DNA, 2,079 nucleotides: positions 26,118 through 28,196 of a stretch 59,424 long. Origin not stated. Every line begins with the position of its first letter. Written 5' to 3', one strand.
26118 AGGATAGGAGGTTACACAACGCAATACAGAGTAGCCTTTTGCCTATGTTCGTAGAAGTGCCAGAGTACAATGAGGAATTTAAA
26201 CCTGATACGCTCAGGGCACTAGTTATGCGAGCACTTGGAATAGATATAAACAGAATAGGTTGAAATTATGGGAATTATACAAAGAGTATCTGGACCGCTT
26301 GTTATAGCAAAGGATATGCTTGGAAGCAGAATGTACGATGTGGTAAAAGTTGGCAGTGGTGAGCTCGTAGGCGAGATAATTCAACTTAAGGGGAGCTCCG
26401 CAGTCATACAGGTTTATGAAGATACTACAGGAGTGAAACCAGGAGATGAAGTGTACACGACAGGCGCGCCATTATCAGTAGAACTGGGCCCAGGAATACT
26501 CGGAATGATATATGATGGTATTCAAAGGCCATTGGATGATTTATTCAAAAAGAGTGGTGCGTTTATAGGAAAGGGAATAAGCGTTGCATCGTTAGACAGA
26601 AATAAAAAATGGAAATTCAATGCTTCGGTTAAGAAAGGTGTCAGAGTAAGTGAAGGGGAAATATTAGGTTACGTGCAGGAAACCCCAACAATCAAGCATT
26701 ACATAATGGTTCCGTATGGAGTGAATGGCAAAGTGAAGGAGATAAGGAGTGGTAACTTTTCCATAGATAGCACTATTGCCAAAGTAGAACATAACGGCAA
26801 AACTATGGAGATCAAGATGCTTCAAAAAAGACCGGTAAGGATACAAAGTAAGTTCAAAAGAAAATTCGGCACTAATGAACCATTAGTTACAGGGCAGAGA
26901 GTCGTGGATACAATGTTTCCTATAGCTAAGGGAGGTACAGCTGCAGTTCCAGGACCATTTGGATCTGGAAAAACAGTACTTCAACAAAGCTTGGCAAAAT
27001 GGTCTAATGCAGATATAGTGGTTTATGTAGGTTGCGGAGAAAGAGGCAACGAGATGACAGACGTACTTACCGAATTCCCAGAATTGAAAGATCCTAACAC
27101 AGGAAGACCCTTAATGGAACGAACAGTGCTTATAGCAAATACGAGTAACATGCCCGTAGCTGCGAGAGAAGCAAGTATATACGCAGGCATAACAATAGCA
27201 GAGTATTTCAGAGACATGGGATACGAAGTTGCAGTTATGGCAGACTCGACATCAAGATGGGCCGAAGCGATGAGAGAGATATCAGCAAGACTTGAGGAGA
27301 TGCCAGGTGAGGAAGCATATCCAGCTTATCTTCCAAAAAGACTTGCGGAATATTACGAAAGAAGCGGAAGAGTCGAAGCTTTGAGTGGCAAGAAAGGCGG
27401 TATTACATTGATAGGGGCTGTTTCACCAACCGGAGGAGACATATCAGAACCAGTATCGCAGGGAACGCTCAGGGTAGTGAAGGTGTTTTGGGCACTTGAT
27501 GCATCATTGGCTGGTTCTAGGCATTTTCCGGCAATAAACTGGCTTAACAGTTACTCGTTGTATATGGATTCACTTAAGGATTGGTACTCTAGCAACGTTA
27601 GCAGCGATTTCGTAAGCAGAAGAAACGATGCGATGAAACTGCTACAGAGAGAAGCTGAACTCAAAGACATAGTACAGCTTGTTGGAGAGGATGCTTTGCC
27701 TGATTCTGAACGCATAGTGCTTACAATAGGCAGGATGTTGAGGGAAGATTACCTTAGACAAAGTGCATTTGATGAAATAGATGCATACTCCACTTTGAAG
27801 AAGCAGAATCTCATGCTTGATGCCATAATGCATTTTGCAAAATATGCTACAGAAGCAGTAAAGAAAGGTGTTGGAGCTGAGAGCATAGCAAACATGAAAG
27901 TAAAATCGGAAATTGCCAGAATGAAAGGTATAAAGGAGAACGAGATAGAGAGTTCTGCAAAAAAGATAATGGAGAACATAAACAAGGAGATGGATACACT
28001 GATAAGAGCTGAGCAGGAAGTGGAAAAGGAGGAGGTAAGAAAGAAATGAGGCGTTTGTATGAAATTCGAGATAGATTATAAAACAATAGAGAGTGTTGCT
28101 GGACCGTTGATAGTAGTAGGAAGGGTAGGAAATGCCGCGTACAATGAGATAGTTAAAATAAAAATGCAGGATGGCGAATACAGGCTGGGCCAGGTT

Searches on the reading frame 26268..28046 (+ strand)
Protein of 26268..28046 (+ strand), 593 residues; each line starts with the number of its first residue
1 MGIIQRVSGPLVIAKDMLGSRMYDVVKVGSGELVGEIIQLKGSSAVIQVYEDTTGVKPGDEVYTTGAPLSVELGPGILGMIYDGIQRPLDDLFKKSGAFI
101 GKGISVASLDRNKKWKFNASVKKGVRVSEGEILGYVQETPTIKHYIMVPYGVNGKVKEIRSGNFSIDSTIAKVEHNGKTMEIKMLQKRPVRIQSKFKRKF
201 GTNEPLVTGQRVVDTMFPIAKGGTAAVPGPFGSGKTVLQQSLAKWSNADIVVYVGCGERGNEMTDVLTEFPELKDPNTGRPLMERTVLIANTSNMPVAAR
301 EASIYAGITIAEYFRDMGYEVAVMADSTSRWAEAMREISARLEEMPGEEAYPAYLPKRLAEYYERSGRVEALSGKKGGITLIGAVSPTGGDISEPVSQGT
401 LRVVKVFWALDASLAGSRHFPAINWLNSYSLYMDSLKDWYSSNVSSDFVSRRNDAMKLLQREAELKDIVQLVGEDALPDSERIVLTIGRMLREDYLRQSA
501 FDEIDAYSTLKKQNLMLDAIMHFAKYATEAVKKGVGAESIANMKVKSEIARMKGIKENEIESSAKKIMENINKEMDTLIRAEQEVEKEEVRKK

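Call 19: search_protein_families(library=pfam, max_evalue=0.0001, proteins=[window:26268-28046:+])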
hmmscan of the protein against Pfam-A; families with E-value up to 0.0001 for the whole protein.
window:26268-28046:+ (593 aa): 4 families
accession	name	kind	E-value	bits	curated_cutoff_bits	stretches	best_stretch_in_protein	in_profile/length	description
PF00006.31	ATP-synt_ab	-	5.6e-74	248.8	29.5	1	209-430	1-213/213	ATP synthase alpha/beta family, nucleotide-binding domain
PF16886.11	ATP-synt_ab_Xtn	-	6.9e-29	99.9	25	1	106-191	1-88/88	ATPsynthase alpha/beta subunit barrel-sandwich domain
PF22919.1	ATP-synt_VA_C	-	3.7e-24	85.1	24.7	1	438-534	2-95/101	C-terminal domain of V and A type ATP synthase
PF02874.29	ATP-synt_ab_N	-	1.3e-15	58.1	20.9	1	4-66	1-69/69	ATP synthase alpha/beta family, beta-barrel domain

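Call 36: list_cluster_members(proteins=[P0038, P0044, P0045, P0057, window:26268-28046:+, window:28059-29435:+, window:41311-42777:-, window:45581-46666:-, window:51946-52359:-, L017:12987-13799:+])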
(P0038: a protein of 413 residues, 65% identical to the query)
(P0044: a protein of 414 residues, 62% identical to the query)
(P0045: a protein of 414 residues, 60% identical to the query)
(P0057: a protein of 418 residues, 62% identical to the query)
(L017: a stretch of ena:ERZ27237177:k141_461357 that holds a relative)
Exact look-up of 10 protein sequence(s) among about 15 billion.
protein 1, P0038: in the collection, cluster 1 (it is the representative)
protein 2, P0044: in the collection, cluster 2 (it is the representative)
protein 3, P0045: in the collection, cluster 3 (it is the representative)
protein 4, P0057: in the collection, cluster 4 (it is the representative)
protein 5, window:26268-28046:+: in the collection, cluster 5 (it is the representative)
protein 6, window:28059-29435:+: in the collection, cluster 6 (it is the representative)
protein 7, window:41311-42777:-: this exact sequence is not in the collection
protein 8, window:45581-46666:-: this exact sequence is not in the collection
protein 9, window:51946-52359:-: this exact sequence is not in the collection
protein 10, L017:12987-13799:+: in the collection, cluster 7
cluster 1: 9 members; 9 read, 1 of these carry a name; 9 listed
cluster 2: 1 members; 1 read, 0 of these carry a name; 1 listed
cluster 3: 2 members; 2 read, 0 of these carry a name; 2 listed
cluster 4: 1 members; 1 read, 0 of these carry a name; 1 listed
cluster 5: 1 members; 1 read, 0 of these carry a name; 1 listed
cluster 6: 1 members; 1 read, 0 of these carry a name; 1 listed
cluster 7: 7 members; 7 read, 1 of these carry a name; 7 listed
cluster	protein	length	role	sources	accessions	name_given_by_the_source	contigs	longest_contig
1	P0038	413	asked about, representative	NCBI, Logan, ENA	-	-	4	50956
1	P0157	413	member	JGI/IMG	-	hydroxymethylglutaryl-CoA reductase (NADPH)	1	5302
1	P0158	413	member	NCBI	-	-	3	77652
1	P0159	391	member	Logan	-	-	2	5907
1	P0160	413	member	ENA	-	-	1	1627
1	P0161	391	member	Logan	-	-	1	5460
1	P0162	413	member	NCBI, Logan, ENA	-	-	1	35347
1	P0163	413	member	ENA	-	-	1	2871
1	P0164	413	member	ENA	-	-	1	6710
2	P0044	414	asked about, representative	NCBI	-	-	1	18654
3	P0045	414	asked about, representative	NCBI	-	-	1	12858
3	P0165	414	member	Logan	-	-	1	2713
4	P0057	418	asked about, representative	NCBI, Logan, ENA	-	-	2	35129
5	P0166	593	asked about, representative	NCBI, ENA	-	-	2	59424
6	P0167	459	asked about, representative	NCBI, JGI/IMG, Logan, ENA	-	-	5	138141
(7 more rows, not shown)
